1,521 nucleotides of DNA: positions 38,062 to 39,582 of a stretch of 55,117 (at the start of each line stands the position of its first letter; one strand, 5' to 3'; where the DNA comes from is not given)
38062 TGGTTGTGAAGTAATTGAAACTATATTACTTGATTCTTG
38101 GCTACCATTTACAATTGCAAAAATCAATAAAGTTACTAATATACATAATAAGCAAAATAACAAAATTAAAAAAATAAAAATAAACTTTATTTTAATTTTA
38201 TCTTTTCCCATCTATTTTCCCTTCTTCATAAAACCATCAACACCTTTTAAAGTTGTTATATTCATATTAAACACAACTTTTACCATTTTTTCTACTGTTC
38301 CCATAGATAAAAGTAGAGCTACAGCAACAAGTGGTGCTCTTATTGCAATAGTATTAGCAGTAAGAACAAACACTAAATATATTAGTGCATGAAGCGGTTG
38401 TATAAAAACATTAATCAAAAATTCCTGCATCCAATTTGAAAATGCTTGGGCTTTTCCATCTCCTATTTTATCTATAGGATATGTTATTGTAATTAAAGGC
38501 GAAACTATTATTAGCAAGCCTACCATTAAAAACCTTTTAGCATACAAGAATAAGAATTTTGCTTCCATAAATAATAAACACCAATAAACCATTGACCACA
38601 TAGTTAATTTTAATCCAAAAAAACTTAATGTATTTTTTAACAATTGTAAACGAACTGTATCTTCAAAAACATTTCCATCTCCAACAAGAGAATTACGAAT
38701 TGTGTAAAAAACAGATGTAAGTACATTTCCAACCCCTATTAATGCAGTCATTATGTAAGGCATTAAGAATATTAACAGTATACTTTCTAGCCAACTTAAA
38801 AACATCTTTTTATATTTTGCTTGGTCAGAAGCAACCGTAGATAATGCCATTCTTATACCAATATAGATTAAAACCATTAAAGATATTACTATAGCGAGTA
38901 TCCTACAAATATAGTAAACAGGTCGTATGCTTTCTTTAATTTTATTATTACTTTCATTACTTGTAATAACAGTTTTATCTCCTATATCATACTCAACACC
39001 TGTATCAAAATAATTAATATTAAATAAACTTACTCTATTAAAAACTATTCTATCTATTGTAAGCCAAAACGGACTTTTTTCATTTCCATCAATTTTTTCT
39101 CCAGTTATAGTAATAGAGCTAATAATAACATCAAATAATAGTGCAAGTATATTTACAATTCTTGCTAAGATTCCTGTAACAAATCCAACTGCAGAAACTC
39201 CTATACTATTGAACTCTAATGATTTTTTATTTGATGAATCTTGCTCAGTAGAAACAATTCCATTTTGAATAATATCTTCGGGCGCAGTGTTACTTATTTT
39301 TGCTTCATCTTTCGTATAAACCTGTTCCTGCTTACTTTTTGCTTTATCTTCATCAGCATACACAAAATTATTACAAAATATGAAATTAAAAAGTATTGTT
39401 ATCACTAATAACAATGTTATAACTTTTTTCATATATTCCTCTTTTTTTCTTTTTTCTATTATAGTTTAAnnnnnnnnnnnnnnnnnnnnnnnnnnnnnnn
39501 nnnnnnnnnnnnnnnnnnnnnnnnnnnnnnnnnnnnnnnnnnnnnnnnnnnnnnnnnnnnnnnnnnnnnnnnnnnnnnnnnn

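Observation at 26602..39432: Four VirB6/TcpH-like paralogs in one operon, three with long charged C-terminal extensions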

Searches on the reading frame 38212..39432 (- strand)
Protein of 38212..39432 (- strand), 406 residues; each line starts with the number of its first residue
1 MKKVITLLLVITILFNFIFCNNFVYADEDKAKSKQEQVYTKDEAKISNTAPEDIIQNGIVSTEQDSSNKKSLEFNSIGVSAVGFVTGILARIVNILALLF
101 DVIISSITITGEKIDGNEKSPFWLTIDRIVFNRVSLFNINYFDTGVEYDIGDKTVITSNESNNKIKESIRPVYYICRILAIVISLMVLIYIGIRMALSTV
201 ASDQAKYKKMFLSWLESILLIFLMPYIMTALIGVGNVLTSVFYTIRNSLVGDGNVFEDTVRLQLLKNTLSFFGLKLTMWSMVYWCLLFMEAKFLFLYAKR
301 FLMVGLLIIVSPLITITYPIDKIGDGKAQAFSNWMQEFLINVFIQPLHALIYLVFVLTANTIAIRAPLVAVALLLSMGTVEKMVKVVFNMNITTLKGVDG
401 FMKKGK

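Call 4: search_protein_families(library=pfam, proteins=[window:38212-39432:-], max_evalue=1)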
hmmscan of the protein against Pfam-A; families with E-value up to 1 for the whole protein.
window:38212-39432:- (406 aa): 1 family
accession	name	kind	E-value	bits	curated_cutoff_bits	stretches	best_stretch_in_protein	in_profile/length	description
PF18895.5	T4SS_pilin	-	0.00094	19.7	26.6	1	163-231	3-71/71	Type IV secretion system pilin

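Call 5: search_protein_families(library=ncbifam, proteins=[window:38212-39432:-], max_evalue=1)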
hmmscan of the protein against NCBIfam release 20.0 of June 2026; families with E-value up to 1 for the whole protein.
window:38212-39432:- (406 aa): 4 families
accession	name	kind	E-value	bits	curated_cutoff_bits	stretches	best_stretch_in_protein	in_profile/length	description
NF045848.1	MMCAP2_0566_fam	domain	0.00056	19.3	90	2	163-245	48-130/322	MMCAP2_0566 family conjugal transfer protein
NF045889.1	ICE_Mbov_0396_TM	equivalog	0.025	14.1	70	1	167-362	50-260/306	Mbov_0396 family ICE element transmembrane protein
NF053819.1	EF0750_LPXTG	subfamily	0.079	13.5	47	1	1-55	1-54/105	EF2685/EF0750 family sortase-dependent surface protein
NF041421.1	MbpC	equivalog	0.41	10.6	200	0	6-44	105-143/148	mobilization protein MbpC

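Call 7: search_dna_similar(query=window:38212-39432:-, collection=plasmids, mode=protein, max_rows=30)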
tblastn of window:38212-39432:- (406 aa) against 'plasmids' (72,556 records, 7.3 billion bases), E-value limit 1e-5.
No match.

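Call 8: search_dna_similar(query=window:38212-39432:-, collection=phages, mode=protein, max_rows=30, max_evalue=0.001)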
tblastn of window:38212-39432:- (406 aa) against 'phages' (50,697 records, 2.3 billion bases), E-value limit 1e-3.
No match.

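Call 9: find_homologous_proteins(query=window:38212-39432:-)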
Query window:38212-39432:- (406 aa): 766 proteins with E <= 0.001 among 8000 candidates; the best 120 are listed.
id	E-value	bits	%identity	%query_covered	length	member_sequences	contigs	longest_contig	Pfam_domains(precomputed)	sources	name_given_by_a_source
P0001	2.3e-255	864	100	100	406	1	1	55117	-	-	-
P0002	5.9e-148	511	61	100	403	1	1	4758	-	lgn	-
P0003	1.5e-147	509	61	100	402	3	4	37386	-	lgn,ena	-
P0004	1.0e-146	507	61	100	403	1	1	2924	-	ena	-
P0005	2.6e-145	502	59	100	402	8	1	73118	-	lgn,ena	-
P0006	3.3e-142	492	58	100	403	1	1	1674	-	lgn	-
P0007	6.0e-142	491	58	100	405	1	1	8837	-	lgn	-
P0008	1.1e-141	490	59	100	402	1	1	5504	-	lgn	-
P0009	3.4e-141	489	59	100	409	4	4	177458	-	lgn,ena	-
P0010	4.8e-141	488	58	100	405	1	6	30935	-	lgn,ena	-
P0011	6.3e-141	488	58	100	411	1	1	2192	-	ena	-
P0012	3.1e-140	485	58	100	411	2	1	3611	-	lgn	-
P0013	5.3e-140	485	57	100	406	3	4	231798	-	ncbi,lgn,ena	-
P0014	9.3e-140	484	57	100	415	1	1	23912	-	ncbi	-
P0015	9.7e-140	484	58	100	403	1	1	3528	-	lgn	-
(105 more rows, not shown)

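Call 13: search_solved_structures(query=A1, max_evalue=10, show_alignments=2)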
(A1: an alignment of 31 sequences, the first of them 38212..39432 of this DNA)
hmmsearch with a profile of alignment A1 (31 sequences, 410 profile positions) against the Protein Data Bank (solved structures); distinct sequences matched with E-value up to 10: 0.

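Call 21: predict_structure(alignment_id=A1)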
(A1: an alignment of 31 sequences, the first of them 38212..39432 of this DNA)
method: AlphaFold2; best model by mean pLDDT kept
length: 406 residues; sequences in the alignment: 31
mean_pLDDT: 74.7   pTM: 0.67
mean pLDDT of the five models: 74.7, 73.5, 71.5, 69.5, 67.3
residues with pLDDT >= 90: 74; 70-90: 204; 50-70: 58; < 50: 70
segments of 3 or more residues with pLDDT < 50: 16-50, 64-66, 70-79, 393-406
pLDDT, mean of each block of 10 residues (from residue 1): 59 53 35 38 41 51 49 46 68 82 87 82 88 88 81 85 88 92 91 88 86 88 92 92 87 76 76 73 88 90 92 82 64 88 90 82 79 80 68 44 42
secondary structure, 60 per line:
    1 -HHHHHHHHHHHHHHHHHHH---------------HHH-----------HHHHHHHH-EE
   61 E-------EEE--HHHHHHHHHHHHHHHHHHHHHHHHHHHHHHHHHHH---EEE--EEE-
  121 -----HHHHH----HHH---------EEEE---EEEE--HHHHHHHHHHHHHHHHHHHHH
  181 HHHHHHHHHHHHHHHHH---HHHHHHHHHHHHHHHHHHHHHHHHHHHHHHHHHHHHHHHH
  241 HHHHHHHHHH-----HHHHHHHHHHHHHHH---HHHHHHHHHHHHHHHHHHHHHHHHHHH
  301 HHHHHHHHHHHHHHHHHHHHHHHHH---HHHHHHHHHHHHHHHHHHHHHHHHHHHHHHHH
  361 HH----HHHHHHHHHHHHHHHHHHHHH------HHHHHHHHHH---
elements in order: H2-20 H50-57 E59-61 E69-71 H74-108 E112-114 E117-119 H126-130 E147-150 E154-157 H160-197 H201-250 H256-270 H274-325 H329-362 H367-387 H394-403

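Call 24: fold_search(model_id=the predicted structure, library=pdb)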
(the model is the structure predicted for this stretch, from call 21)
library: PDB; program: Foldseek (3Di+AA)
matches with E <= 10: 165; with E <= 0.001: 0
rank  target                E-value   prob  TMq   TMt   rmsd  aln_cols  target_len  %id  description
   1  7o3v_J                6.0e-02  0.89  0.27  0.37   8.7       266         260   13  Stalk complex structure (TrwJ/VirB5-TrwI/VirB6) from the fully-assembled R388 type IV secretion system determined by c (released 2022-06-22)
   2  7unj_B                1.1e-01  0.51  0.13  0.24  24.4       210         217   10  De novo designed chlorophyll dimer protein with Zn pheophorbide a methyl ester matching geometry of purple bacterial s (released 2023-04-19)
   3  7o3v_G                1.7e-01  0.66  0.27  0.38  10.0       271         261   13  Stalk complex structure (TrwJ/VirB5-TrwI/VirB6) from the fully-assembled R388 type IV secretion system determined by c (released 2022-06-22)
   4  7unj_A                1.8e-01  0.41  0.13  0.24  24.4       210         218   10  De novo designed chlorophyll dimer protein with Zn pheophorbide a methyl ester matching geometry of purple bacterial s (released 2023-04-19)
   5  8rtd_L                3.4e-01  0.63  0.28  0.38   9.1       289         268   12  Stalk-Arches-IMC structure from the fully-assembled R388 type IV secretion system determined by cryo-EM. (released 2024-06-19)
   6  8rt9_F                5.6e-01  0.51  0.29  0.39   8.9       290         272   12  Stalk complex full-length structure (TrwJ/VirB5-TrwI/VirB6) from the fully-assembled R388 type IV secretion system det (released 2024-06-19)
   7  4wid_B                6.9e-01  0.09  0.14  0.16  31.1       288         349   11  Crystal structure of the immediate-early 1 protein (IE1) at 2.31 angstrom (tetragonal form after crystal dehydration) (released 2014-10-29)
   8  7o3v_F                7.6e-01  0.44  0.28  0.38   8.5       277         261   12  Stalk complex structure (TrwJ/VirB5-TrwI/VirB6) from the fully-assembled R388 type IV secretion system determined by c (released 2022-06-22)
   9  4wid_A                1.1e+00  0.08  0.15  0.17  29.8       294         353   10  Crystal structure of the immediate-early 1 protein (IE1) at 2.31 angstrom (tetragonal form after crystal dehydration) (released 2014-10-29)
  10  8tm9_B                1.3e+00  0.12  0.13  0.21  22.5       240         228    8  Computationally designed tunable C2 symmetric tandem repeat homodimer, D_3_633_8x bound to peptide (released 2024-12-11)
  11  3i9w                  1.3e+00  0.06  0.15  0.20  30.8       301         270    8  Crystal structure of the E. coli histidine kinase sensor TorS sensor domain (released 2009-10-06)
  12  4wic_B                1.5e+00  0.06  0.14  0.15  30.4       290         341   10  Immediate-early 1 protein (IE1) of rhesus macaque cytomegalovirus (released 2015-07-15)
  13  6n4n_C                1.7e+00  0.08  0.10  0.20  22.6       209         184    9  Crystal structure of the designed protein DNCR2/danoprevir/NS3a complex (released 2019-09-11)
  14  1uru                  1.7e+00  0.07  0.14  0.22  18.5       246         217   12  Amphiphysin BAR domain from Drosophila (released 2003-12-04)
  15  2brd                  1.8e+00  0.09  0.12  0.21  21.8       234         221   14  CRYSTAL STRUCTURE OF BACTERIORHODOPSIN IN PURPLE MEMBRANE (released 1996-06-10)
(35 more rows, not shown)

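Call 28: find_related_loci(query=A1, collection=genome_contigs, flank=10000)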
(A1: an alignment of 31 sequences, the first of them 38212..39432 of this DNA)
Query A1 (406 aa) in genome_contigs; peptide patterns used: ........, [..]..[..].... (x = any residue, [..] = any of these).
149 stretches matched a pattern; 113 encode a relative of the query (tblastn E <= 1e-3); the best 80 are kept; 79 distinct loci.
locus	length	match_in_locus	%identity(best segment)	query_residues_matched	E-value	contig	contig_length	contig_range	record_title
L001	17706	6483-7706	57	1-406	1e-147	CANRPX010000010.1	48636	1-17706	MAG: uncultured Clostridia bacterium isolate Lapin-018__bin43 genome assembly, contig: Lapin-018__NODE_585_length_48636_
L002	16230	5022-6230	58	1-404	1e-147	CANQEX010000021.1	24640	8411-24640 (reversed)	MAG: uncultured Clostridia bacterium isolate Lapin-005__bin66 genome assembly, contig: Lapin-005__NODE_2656_length_24640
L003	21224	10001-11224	57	1-406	2e-146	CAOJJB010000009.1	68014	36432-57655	MAG TPA_asm: uncultured Clostridium sp. isolate SRR17684636_bin.52_metawrap_v1.3_MAG genome assembly, contig: NODE.505_l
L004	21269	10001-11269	54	1-406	2e-142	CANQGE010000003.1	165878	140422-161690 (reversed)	MAG: uncultured Clostridia bacterium isolate Lapin-005__bin45 genome assembly, contig: Lapin-005__NODE_56_length_165878_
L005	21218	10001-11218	55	1-405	2e-141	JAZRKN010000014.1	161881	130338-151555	MAG: Candidatus Scatovivens sp. isolate T1900045446_YK20190137.MAGScoT_cleanbin_000010 SGB_7159_k141_553506, whole genom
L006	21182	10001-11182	56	1-404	4e-141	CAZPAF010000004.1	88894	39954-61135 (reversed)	MAG TPA_asm: uncultured Lachnospiraceae bacterium isolate SRP315200_co2_78 genome assembly, contig: NODE_42_length_88894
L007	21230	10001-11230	56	1-404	1e-140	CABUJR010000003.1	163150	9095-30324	MAG TPA_asm: uncultured Clostridiales bacterium isolate MGYG-HGUT-04073 genome assembly, contig: GUT_GENOME255755_3, who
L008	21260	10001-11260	55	1-405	2e-138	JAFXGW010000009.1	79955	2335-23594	MAG: Clostridia bacterium isolate RGIG6403 Sheep_Rectum-5__c89917, whole genome shotgun sequence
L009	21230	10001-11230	54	1-404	2e-137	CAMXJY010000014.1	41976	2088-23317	MAG TPA_asm: uncultured Clostridium sp. isolate SRR14920930_bin.29_metawrap_v1.3_MAG genome assembly, contig: NODE.432_l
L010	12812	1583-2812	55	1-404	5e-137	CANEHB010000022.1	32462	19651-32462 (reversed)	MAG TPA_asm: uncultured Clostridium sp. isolate SRR18439549_bin.19_metawrap_v1.3_MAG genome assembly, contig: NODE.453_l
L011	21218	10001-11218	54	1-398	4e-137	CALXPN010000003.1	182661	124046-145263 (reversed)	MAG: uncultured Clostridia bacterium isolate BRZ_BB__bin97 genome assembly, contig: BRZ_BB__NODE_62_length_182661_cov_28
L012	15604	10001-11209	57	5-402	3e-137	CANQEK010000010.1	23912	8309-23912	MAG: uncultured Clostridia bacterium isolate Lapin-005__bin6 genome assembly, contig: Lapin-005__NODE_2768_length_23912_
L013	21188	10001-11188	58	1-398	6e-148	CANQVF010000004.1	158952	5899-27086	MAG: uncultured Clostridia bacterium isolate Lapin-032__bin102 genome assembly, contig: Lapin-032__NODE_123_length_15895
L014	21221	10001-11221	57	1-404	2e-134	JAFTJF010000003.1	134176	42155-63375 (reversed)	MAG: Clostridia bacterium isolate RGIG3868 Roe_deer_Cecum-1__c223, whole genome shotgun sequence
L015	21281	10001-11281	51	1-406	1e-132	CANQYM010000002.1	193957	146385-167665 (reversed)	MAG: uncultured Clostridia bacterium isolate Lapin-015__bin83 genome assembly, contig: Lapin-015__NODE_27_length_193957_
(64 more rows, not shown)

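Call 91: search_solved_structures(query=A8, max_evalue=10, show_alignments=1)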
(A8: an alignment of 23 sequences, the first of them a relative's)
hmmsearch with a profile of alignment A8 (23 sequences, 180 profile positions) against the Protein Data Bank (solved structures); distinct sequences matched with E-value up to 10: 16.
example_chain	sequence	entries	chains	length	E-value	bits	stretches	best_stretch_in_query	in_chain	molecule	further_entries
2bg9_E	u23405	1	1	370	0.11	15.3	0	10-61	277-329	ACETYLCHOLINE RECEPTOR PROTEIN, GAMMA CHAIN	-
8hku_L19E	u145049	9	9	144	0.23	14.3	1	73-120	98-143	50S ribosomal protein L19e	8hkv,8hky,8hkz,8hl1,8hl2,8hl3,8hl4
8zjz_A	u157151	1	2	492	0.49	13.3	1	13-79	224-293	Butyrophilin subfamily 2 member A1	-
8za9_E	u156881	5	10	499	0.5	13.2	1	13-79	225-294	Butyrophilin subfamily 2 member A1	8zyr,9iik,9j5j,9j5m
9hmf_O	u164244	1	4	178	0.55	13.1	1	3-51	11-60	Flagellar protein FliL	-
9jq6_E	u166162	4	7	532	0.57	13.1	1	13-79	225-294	Butyrophilin subfamily 2 member A1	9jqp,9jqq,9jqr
8zhr_B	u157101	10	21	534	0.57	13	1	13-79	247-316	Butyrophilin subfamily 2 member A1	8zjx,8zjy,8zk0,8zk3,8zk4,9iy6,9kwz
8zk1_A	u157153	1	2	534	0.57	13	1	13-79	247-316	Butyrophilin subfamily 2 member A1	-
7cu3_B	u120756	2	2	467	0.73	12.7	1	18-75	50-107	Transmembrane protein FAM155A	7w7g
9k7s_A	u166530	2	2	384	2.4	11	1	6-49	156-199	Nucleoside transporter 1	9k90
6b87_A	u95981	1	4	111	3.3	10.5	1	7-40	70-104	TMHC2_E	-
9e3e_E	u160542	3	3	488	3.8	10.4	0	143-178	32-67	Acetylcholine receptor subunit gamma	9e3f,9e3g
6uwz_E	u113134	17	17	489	3.8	10.4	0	143-178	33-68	Acetylcholine receptor subunit gamma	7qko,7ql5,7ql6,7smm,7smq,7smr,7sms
8qag_A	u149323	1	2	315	4.5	10.1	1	8-62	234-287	sc-CC-6-95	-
4aq5_E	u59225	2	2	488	5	10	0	143-178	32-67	ACETYLCHOLINE RECEPTOR GAMMA SUBUNIT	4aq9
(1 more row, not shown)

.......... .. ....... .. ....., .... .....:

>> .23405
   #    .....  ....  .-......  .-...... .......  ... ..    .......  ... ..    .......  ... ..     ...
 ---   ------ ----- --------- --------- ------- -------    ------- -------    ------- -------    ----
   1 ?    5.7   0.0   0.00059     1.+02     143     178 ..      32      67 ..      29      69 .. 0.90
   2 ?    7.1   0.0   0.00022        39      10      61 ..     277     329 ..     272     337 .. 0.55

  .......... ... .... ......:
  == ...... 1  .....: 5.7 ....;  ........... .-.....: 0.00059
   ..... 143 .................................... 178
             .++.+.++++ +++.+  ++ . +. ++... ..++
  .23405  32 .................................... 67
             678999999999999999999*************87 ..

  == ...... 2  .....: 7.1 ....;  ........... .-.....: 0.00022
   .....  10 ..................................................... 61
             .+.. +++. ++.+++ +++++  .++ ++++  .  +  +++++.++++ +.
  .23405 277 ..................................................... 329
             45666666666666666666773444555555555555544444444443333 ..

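Call 105: find_encoding_contigs(protein=window:38212-39432:-, flank=1000, max_places=2)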
Protein window:38212-39432:- (406 aa): no gene with exactly this product is on record in the collection.
